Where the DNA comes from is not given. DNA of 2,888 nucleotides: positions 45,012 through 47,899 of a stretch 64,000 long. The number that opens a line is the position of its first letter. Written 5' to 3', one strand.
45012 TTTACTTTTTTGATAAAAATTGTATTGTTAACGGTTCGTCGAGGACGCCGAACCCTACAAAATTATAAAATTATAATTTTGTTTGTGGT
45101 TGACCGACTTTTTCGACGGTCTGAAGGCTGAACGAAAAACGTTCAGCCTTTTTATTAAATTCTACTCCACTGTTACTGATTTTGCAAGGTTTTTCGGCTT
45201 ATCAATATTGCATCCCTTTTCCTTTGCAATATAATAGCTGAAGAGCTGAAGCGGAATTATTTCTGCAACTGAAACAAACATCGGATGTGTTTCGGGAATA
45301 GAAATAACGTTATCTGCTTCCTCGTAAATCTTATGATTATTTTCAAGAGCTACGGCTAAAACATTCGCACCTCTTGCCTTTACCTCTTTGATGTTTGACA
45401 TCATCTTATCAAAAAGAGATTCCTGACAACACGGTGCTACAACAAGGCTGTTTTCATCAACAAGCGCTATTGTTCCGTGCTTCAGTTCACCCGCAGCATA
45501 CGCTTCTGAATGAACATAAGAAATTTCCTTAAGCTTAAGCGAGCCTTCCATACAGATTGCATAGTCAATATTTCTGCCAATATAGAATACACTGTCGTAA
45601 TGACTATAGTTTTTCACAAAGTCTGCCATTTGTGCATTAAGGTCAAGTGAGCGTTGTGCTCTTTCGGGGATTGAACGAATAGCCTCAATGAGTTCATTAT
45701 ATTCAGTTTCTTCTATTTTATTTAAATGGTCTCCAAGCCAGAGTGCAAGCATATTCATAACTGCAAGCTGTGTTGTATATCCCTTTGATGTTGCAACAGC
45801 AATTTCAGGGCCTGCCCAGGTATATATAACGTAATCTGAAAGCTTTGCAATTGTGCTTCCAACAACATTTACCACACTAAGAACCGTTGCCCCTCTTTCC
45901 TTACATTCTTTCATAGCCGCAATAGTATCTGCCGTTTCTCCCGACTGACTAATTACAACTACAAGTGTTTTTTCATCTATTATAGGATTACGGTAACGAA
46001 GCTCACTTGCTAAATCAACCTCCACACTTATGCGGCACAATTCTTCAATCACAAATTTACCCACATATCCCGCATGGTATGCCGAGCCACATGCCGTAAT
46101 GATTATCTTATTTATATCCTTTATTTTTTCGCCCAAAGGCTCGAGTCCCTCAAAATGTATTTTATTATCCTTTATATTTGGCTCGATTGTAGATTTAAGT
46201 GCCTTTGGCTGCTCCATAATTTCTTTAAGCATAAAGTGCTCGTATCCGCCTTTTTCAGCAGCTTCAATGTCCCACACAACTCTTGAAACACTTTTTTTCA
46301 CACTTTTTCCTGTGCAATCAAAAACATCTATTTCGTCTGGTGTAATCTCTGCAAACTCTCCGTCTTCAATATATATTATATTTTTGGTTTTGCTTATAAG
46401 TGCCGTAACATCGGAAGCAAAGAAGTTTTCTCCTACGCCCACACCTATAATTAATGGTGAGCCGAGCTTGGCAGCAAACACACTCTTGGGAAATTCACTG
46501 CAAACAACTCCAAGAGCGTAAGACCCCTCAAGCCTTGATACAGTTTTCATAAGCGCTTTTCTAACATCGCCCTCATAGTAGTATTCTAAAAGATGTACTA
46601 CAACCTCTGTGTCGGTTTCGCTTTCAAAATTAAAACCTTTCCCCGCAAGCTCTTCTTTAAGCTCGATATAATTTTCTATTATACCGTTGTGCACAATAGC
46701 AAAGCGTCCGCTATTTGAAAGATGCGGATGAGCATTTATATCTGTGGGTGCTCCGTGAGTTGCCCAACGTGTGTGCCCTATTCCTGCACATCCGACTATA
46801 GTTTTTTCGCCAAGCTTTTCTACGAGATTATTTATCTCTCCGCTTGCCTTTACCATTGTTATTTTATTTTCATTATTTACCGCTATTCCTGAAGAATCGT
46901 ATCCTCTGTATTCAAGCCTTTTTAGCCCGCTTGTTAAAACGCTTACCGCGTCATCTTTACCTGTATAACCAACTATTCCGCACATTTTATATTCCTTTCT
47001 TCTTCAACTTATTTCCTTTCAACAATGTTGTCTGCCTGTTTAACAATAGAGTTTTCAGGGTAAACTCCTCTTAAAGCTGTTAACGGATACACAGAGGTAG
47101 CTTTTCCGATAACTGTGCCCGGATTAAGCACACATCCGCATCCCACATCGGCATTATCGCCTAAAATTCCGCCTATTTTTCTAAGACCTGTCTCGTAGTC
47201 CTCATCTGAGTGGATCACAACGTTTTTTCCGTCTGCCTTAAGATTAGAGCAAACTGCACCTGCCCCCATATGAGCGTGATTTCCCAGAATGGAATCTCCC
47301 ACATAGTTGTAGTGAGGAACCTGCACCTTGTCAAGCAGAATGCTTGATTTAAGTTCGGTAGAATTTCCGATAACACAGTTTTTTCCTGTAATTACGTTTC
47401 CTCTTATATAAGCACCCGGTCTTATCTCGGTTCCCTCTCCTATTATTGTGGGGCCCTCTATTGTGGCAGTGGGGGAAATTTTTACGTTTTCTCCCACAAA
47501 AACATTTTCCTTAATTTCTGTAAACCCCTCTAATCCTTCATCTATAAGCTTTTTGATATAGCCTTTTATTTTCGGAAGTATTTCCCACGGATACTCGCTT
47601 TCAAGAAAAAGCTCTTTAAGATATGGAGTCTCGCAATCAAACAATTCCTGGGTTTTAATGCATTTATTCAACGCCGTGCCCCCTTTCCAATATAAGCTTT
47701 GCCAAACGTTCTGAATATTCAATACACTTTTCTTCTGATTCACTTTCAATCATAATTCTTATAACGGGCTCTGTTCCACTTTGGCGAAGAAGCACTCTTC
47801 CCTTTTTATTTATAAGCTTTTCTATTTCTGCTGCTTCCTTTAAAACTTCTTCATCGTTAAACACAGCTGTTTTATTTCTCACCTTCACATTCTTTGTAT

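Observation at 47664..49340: Phosphoglucosamine mutase fused to an N-terminal XRE-family DNA-binding domain, with a matching palindrome in its own promoter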

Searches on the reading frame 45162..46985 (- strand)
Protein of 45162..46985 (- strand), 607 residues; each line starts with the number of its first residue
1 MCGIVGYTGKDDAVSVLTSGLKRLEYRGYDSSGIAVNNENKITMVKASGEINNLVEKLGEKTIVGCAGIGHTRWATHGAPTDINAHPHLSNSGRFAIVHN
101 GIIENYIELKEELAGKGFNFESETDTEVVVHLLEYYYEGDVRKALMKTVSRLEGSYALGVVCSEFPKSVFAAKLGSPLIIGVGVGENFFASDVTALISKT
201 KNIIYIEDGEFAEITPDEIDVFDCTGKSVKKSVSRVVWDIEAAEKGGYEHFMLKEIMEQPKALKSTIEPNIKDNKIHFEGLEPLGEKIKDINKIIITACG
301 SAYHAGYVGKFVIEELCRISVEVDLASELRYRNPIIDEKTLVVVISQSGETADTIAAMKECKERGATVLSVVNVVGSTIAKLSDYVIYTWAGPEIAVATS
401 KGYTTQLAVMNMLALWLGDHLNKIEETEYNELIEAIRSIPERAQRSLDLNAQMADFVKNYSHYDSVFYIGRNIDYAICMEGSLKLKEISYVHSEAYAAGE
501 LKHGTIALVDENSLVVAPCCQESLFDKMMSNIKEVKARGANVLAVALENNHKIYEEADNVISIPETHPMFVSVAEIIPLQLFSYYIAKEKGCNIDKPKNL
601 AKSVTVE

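Call 3: search_protein_families(library=pfam, proteins=[window:45162-46985:-])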
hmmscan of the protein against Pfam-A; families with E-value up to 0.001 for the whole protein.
window:45162-46985:- (607 aa): 4 families
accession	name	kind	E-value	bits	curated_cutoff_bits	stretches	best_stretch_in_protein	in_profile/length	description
PF01380.27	SIS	-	9e-54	181.2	25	2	288-415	2-130/131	SIS domain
PF13522.11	GATase_6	-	6.6e-20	71.9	27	1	66-190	11-128/130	Glutamine amidotransferase domain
PF13537.11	GATase_7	-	2.3e-16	60.3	25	1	84-196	12-121/123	Glutamine amidotransferase domain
PF13580.11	SIS_2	-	0.00073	20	27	0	336-371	101-136/138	SIS domain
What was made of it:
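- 45162..46985 (-): glmS (GlcN-6-P synthase), starting 24 nt after the LbH gene. There is no glmS ribozyme. Pfam GATase_6/7 plus SIS (call 3).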

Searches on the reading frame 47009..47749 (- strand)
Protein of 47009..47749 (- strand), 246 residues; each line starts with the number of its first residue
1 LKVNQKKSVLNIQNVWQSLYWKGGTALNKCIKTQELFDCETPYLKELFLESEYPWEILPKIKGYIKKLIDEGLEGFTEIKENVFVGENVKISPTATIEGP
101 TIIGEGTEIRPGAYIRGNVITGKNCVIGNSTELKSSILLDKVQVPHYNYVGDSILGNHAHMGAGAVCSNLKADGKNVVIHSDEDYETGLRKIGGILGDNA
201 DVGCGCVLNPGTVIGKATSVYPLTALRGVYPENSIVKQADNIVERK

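Call 3: search_protein_families(library=pfam, proteins=[window:47009-47749:-])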
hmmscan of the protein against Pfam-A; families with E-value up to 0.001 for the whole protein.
window:47009-47749:- (246 aa): 3 families
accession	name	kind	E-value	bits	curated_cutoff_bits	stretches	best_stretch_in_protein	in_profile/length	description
PF25084.1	LbH_EIF2B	-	5.3e-18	65.4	54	1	80-180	1-100/105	EIF2B subunit epsilon LbH domain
PF00132.30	Hexapep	-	2.8e-16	58.9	27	2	82-117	1-36/36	Bacterial transferase hexapeptide (six repeats)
PF24894.1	Hexapep_GlmU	-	2.5e-05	24.7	23.3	0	120-179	20-77/104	GlmU-like, C-terminal hexapeptide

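Call 26: search_protein_families(library=ncbifam, proteins=[window:47009-47671:-], max_evalue=0.001)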
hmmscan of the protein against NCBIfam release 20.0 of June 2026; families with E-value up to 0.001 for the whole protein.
window:47009-47671:- (220 aa): 27 families (the best 25 are shown)
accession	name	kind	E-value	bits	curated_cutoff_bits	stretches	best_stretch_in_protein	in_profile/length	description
TIGR03992.1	Arch_glmU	subfamily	3.6e-46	157.8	292.1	1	20-197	209-390/393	bifunctional sugar-1-phosphate nucleotidylyltransferase/acetyltransferase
NF041173.1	Sug_nt_acttase_Thmprot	equivalog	1.6e-34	119.5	600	1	27-197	216-390/405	bifunctional sugar-1-phosphate nucleotidylyltransferase/acetyltransferase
TIGR03991.1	alt_bact_glmU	hypoth_equivalog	6.5e-27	94.8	225.3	1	57-197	202-341/394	UDP-N-acetylglucosamine diphosphorylase/glucosamine-1-phosphate N-acetyltransferase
TIGR01173.1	glmU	equivalog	1.4e-14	53.8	366.85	1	54-150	295-388/452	bifunctional UDP-N-acetylglucosamine diphosphorylase/glucosamine-1-phosphate N-acetyltransferase GlmU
NF010940.0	PRK14360.1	equivalog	2.4e-14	52.7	602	1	54-153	295-392/452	bifunctional UDP-N-acetylglucosamine diphosphorylase/glucosamine-1-phosphate N-acetyltransferase GlmU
NF010934.1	PRK14354.1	equivalog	8.5e-14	50.9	450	1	55-150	296-389/447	bifunctional UDP-N-acetylglucosamine diphosphorylase/glucosamine-1-phosphate N-acetyltransferase GlmU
NF010932.0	PRK14352.1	equivalog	1.5e-12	47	611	1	55-181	307-433/488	bifunctional UDP-N-acetylglucosamine diphosphorylase/glucosamine-1-phosphate N-acetyltransferase GlmU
NF010933.0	PRK14353.1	equivalog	9.2e-12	44.3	505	1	52-144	276-373/453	bifunctional UDP-N-acetylglucosamine diphosphorylase/glucosamine-1-phosphate N-acetyltransferase GlmU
NF006986.0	PRK09451.1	equivalog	3.1e-11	42.8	725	1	53-152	297-395/456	bifunctional UDP-N-acetylglucosamine diphosphorylase/glucosamine-1-phosphate N-acetyltransferase GlmU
NF052502.1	man1P_GTase_Rv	exception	9.2e-11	41.2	440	1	69-167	241-338/352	mannose-1-phosphate guanylyltransferase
TIGR01853.1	lipid_A_lpxD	equivalog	1.9e-10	40.2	242.5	1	48-105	114-171/325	UDP-3-O-(3-hydroxymyristoyl)glucosamine N-acyltransferase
NF002060.0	PRK00892.1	subfamily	2e-10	40.3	207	1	50-118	107-176/345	UDP-3-O-(3-hydroxymyristoyl)glucosamine N-acyltransferase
NF010936.0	PRK14356.1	equivalog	8.6e-10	38.1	666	1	56-150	304-395/456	bifunctional UDP-N-acetylglucosamine diphosphorylase/glucosamine-1-phosphate N-acetyltransferase GlmU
NF010937.0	PRK14357.1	equivalog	4.2e-09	35.8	658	1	51-160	286-392/448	bifunctional UDP-N-acetylglucosamine diphosphorylase/glucosamine-1-phosphate N-acetyltransferase GlmU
TIGR03570.1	NeuD_NnaD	subfamily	5.5e-09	35.9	160.8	1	53-108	114-169/202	NeuD/PglB/VioB family sugar acetyltransferase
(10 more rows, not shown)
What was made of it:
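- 47009..47671 (-): 220-aa left-handed beta-helix protein whose start overlaps the glmM stop. It is a stand-alone homologue of the acetyltransferase half of archaeal-type GlmU, so it is a probable GlcN-1-P N-acetyltransferase. TIGR03992 3.6e-46, matching model positions 209-390 (call 26).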

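Call 27: search_solved_structures(query=window:47009-47671:-, max_evalue=0.001)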
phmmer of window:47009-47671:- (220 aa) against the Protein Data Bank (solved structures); distinct sequences matched with E-value up to 0.001: 40.
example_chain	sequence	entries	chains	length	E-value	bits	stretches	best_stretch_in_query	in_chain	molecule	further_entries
2ggo_A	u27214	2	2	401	9.7e-26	93.9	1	26-198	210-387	401aa long hypothetical glucose-1-phosphate thymidylyltransferase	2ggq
5z09_A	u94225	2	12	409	1.3e-25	93.6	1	26-198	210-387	Dual sugar-1-phosphate nucleotidylyltransferase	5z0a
9dqf_A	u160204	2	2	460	4.2e-12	49.3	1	74-180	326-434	Bifunctional protein GlmU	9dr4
4r36_A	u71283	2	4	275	6.8e-12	48.6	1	43-118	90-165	Putative acyl-[acyl-carrier-protein]--UDP-N-acetylglucosamine O-acyltransferase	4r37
3d8v_A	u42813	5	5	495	1.5e-10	44.2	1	60-184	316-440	Bifunctional protein glmU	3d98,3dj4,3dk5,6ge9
3spt_A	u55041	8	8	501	1.6e-10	44.1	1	60-184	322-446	Bifunctional protein glmU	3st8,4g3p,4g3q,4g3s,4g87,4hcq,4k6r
3foq_A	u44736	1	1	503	1.7e-10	44.1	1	60-184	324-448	Bifunctional protein glmU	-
2v0h_A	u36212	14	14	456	6e-10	42.3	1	44-159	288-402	BIFUNCTIONAL PROTEIN GLMU | GLUCOSAMINE-1-PHOSPHATE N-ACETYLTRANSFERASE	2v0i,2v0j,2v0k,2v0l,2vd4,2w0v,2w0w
3r8y_A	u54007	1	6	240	7.8e-10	41.9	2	11-107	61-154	2,3,4,5-tetrahydropyridine-2,6-dicarboxylate N-acetyltransferase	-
2qkx_A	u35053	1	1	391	3.7e-08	36.4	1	69-134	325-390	Bifunctional protein glmU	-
3twd_A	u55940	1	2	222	4.7e-08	36.1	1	56-160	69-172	Bifunctional protein glmU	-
5vmk_A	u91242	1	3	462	5.4e-08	35.9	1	55-183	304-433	Bifunctional protein GlmU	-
4aa7_A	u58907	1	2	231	5.9e-08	35.8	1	56-160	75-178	BIFUNCTIONAL PROTEIN GLMU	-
1hm0_A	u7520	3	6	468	2.6e-07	33.7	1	76-183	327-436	N-ACETYLGLUCOSAMINE 1-PHOSPHATE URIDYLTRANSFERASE | UDP-N-ACETYLGLUCOSAMINE-1-PHOSPHATE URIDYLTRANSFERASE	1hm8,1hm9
4aaw_A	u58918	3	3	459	2.7e-07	33.6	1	76-183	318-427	BIFUNCTIONAL PROTEIN GLMU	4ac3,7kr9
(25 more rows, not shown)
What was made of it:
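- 47009..47671 (-): PDB 2ggo and 5z09, 1e-25 (call 27).
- Closest known: Canonical Firmicute GlmM. Different: Its partner gene is a stand-alone GlmU-type acetyltransferase (calls 26, 27).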
